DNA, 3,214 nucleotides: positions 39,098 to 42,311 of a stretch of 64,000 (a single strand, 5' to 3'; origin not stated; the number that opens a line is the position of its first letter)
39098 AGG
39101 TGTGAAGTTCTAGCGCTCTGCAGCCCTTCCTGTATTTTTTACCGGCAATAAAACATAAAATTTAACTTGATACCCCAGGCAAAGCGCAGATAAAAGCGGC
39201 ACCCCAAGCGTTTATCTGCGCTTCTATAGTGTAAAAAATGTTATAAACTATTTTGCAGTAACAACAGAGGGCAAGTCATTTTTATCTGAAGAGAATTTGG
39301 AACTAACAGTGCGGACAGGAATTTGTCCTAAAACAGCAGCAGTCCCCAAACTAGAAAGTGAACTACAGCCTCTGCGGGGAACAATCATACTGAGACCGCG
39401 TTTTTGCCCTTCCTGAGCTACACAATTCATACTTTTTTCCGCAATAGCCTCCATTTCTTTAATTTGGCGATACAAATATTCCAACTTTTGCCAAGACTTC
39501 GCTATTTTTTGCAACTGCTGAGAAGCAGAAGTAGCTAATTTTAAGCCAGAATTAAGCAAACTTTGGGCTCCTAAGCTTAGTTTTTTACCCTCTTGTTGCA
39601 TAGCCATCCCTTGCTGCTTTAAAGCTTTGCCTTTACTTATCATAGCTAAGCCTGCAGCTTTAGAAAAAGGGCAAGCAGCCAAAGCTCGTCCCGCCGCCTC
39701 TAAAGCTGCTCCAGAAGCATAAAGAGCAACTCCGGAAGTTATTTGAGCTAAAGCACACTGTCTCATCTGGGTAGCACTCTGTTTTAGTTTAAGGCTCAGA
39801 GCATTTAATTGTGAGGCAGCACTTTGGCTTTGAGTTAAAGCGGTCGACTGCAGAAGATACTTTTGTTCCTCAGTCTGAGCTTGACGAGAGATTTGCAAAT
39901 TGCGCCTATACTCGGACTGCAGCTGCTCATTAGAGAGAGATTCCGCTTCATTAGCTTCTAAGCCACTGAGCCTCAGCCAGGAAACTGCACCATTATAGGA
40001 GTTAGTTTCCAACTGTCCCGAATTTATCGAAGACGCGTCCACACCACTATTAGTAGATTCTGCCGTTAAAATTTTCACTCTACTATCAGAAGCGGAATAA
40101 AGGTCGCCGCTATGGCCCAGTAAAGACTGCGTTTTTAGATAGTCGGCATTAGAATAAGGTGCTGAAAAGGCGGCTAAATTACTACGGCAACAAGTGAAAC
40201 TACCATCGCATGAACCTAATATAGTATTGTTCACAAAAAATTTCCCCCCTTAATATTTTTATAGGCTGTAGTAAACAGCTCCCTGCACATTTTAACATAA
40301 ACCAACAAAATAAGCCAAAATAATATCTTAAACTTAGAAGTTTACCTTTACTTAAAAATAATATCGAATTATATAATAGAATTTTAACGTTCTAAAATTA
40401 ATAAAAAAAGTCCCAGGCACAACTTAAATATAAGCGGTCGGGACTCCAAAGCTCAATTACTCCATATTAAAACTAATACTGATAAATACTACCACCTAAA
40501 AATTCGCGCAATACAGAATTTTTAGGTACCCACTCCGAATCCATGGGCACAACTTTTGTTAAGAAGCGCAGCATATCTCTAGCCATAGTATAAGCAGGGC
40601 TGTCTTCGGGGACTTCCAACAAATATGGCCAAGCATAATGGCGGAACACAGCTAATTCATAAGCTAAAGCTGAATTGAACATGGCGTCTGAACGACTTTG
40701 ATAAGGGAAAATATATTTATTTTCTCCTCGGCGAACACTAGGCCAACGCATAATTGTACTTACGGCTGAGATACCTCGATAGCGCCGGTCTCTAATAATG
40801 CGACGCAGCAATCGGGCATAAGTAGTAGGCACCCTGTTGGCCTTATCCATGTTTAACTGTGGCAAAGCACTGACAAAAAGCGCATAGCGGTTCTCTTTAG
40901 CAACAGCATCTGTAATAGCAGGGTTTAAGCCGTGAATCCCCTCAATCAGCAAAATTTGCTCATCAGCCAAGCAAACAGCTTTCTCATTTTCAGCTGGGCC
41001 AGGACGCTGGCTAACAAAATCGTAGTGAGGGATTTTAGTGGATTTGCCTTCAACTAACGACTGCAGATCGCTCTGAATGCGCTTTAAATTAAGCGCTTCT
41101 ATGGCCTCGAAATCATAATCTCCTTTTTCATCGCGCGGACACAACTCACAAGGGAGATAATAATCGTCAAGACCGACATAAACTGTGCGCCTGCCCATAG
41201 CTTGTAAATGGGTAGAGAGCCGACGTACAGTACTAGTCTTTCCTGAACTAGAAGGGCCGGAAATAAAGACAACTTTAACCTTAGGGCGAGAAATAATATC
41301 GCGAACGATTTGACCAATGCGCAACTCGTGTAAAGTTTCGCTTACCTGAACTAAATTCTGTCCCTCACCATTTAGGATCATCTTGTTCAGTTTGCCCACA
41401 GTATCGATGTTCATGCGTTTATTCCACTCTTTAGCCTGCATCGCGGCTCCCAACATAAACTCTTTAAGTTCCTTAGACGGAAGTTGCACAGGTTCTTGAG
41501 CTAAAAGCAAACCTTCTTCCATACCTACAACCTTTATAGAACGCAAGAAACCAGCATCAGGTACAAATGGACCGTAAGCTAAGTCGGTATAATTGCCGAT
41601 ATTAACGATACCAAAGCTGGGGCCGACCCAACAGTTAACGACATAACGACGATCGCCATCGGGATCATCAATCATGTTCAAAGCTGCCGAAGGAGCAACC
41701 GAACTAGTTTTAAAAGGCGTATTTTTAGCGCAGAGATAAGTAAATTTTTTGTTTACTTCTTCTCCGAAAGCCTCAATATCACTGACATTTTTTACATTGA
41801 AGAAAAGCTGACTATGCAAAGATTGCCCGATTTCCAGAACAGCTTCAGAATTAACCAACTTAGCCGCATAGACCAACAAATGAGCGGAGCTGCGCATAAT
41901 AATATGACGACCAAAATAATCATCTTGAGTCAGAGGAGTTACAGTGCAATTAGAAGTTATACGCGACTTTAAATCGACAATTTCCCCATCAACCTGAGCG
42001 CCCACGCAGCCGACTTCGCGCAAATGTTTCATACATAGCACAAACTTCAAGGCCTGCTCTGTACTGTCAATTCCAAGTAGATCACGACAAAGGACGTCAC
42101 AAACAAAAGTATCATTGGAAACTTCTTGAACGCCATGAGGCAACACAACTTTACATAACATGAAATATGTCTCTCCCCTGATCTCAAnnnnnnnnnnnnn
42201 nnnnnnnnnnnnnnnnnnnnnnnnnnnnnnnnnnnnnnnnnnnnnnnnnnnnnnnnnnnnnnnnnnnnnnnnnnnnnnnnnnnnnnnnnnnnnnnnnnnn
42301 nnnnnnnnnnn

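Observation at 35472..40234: Four-gene operon of unknowns: coiled-coil protein, two zinc-ribbon tandem paralogues and a signal-peptide-less CHAP amidase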

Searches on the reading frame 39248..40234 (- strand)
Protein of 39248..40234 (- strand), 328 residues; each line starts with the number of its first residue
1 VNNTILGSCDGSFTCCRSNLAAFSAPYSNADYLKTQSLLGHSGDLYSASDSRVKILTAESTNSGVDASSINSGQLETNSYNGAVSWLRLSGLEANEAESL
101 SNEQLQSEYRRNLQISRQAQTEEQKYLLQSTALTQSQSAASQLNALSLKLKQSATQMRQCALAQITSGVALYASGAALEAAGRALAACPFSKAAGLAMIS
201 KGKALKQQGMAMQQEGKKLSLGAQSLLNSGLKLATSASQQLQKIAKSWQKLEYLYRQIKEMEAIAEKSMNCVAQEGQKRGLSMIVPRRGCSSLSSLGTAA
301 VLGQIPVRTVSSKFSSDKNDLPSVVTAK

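Call 3: search_protein_families(library=pfam, proteins=[window:39248-40234:-], max_evalue=1)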
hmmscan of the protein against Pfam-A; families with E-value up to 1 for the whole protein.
window:39248-40234:- (328 aa): 2 families
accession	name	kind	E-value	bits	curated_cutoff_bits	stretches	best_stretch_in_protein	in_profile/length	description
PF02064.20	MAS20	-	0.014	15.9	27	1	106-188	22-108/132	MAS20 protein import receptor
PF03938.19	OmpH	-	0.019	15.6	32.4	1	183-286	9-118/141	Outer membrane protein (OmpH-like)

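Call 4: search_protein_families(library=ncbifam, proteins=[window:39248-40234:-], max_evalue=1)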
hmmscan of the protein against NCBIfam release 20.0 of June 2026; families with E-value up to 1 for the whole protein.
window:39248-40234:- (328 aa): 1 family
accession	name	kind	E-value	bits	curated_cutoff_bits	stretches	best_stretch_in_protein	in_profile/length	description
NF009347.0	PRK12705.1-4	equivalog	0.072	11.7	579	1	91-157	57-122/473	hypothetical protein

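Call 79: search_solved_structures(query=A5, max_evalue=10)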
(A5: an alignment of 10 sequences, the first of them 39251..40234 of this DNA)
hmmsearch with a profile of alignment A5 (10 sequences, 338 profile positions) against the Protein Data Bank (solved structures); distinct sequences matched with E-value up to 10: 2.
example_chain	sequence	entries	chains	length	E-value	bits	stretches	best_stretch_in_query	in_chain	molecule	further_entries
5xxb_R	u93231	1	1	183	0.23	13.7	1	260-292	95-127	Ribosomal protein eL20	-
6zt1_A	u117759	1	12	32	1.5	11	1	202-228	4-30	CC-Type2-(LaIdGe)4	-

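Call 84: search_protein_families(library=padloc, proteins=[window:39248-40234:-], max_evalue=0.1)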
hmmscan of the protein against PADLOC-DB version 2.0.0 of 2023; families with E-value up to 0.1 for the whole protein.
window:39248-40234:- (328 aa): 0 families

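Call 85: search_protein_families(library=phrogs, proteins=[window:39248-40234:-], max_evalue=0.1)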
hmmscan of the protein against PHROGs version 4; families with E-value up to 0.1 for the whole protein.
window:39248-40234:- (328 aa): 0 families

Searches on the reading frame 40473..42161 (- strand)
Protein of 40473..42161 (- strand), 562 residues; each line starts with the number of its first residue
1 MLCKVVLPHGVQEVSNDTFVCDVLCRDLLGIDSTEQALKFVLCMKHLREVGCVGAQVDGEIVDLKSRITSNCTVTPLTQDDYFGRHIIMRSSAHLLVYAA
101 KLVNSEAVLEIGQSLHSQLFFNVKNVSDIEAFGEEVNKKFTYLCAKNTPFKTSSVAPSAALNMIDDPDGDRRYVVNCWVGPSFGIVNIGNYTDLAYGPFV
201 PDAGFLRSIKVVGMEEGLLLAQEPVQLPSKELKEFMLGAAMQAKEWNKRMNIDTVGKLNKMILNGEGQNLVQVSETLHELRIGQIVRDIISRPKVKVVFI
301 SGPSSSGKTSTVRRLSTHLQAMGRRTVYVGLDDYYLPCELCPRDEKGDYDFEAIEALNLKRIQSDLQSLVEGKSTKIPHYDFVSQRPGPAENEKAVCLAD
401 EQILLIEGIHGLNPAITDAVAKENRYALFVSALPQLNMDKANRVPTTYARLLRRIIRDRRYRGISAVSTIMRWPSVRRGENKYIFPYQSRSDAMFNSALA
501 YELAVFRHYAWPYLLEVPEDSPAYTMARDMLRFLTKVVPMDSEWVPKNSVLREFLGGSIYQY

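Call 3: search_protein_families(library=pfam, proteins=[window:40473-42161:-], max_evalue=1)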
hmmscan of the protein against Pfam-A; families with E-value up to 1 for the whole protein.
window:40473-42161:- (562 aa): 19 families
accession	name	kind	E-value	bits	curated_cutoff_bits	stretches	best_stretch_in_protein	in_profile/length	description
PF00485.24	PRK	-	2.1e-18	67.3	22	1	298-497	2-189/196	Phosphoribulokinase / Uridine kinase family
PF13191.12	AAA_16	-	0.0001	23.3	32.6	1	292-336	21-64/167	AAA ATPase domain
PF20720.3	nSTAND3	-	0.0069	16.5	27.2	1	295-329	17-51/155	Novel STAND NTPase 3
PF03029.23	ATP_bind_1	-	0.011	16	27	1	300-332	1-33/240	Conserved hypothetical ATP binding protein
PF25199.1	nSTAND_NTPase5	-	0.022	15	34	1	284-329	27-76/145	Novel STAND NTPase 5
PF01637.24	ATPase_2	-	0.024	14.9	33.2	1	286-329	11-54/225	ATPase domain predominantly from Archaea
PF06414.18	Zeta_toxin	-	0.03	14.2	22.3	1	291-334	12-54/199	Zeta toxin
PF13521.12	AAA_28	-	0.032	14.9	27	1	298-318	2-22/164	AAA domain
PF15778.10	UNC80_N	-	0.034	14.3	27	1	392-436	26-70/187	UNC80 N-terminal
PF01583.26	APS_kinase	-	0.057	13.9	21.1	1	296-327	3-34/152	Adenylylsulphate kinase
PF13401.12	AAA_22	-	0.081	13.7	27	1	297-331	7-41/130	AAA domain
PF02824.27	TGS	-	0.099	13.1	22.2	1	52-75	34-57/60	TGS domain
PF14516.12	AAA_35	-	0.15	11.3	27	1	296-332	32-68/331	AAA-like domain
PF13173.12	AAA_14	-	0.17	12.3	27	1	296-336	3-42/129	AAA domain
PF13238.12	AAA_18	-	0.19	12.6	29.4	1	298-336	1-33/128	AAA domain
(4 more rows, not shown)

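Call 4: search_protein_families(library=ncbifam, proteins=[window:40473-42161:-], max_evalue=1)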
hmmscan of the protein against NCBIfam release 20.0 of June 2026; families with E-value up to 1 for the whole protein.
window:40473-42161:- (562 aa): 16 families
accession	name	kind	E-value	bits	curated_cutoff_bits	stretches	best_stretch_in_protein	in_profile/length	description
TIGR00235.1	udk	equivalog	6.6e-19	68.4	220.3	1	293-497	4-187/207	uridine kinase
NF004018.0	PRK05480.1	equivalog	1e-15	57.7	180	1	294-498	5-188/210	uridine kinase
NF005655.0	PRK07429.1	subfamily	5.4e-05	22.5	236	1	295-414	8-118/326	phosphoribulokinase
NF005807.0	PRK07667.1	equivalog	0.006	16.1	221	1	296-409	18-128/193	kinase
NF041053.1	CobW_rel_Se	equivalog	0.0093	15.6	180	1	296-327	2-33/195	CobW-related selenoprotein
NF009367.0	PRK12724.1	equivalog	0.013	14.4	718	1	291-334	219-263/433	flagellar biosynthesis regulator FlhF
NF005115.0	PRK06547.1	equivalog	0.018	14.4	173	1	292-335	12-51/172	hypothetical protein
NF005253.0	PRK06762.1-4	equivalog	0.042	14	159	1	295-372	2-75/166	hypothetical protein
TIGR03499.1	FlhF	equivalog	0.051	13.6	174.15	1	267-328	167-232/286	flagellar biosynthesis GTPase FlhF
TIGR00064.1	ftsY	equivalog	0.07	12.4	260.7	1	280-330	68-114/279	signal recognition particle-docking protein FtsY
NF006746.0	PRK09270.1-5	subfamily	0.072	12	250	1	284-369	7-94/210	nucleoside/nucleotide kinase family protein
TIGR01420.1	pilT_fam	subfamily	0.11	11.7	319.1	1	275-316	103-143/343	PilT/PilU family type 4a pilus ATPase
TIGR00176.1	mobB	equivalog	0.12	12.4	76.2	1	297-326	1-30/155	molybdopterin-guanine dinucleotide biosynthesis protein B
TIGR03420.1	DnaA_homol_Hda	equivalog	0.14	11.6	194.8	1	286-334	29-77/226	DnaA regulatory inactivator Hda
NF041000.1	ATPase_ComGA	equivalog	0.15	11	300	1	296-327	129-160/267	competence type IV pilus ATPase ComGA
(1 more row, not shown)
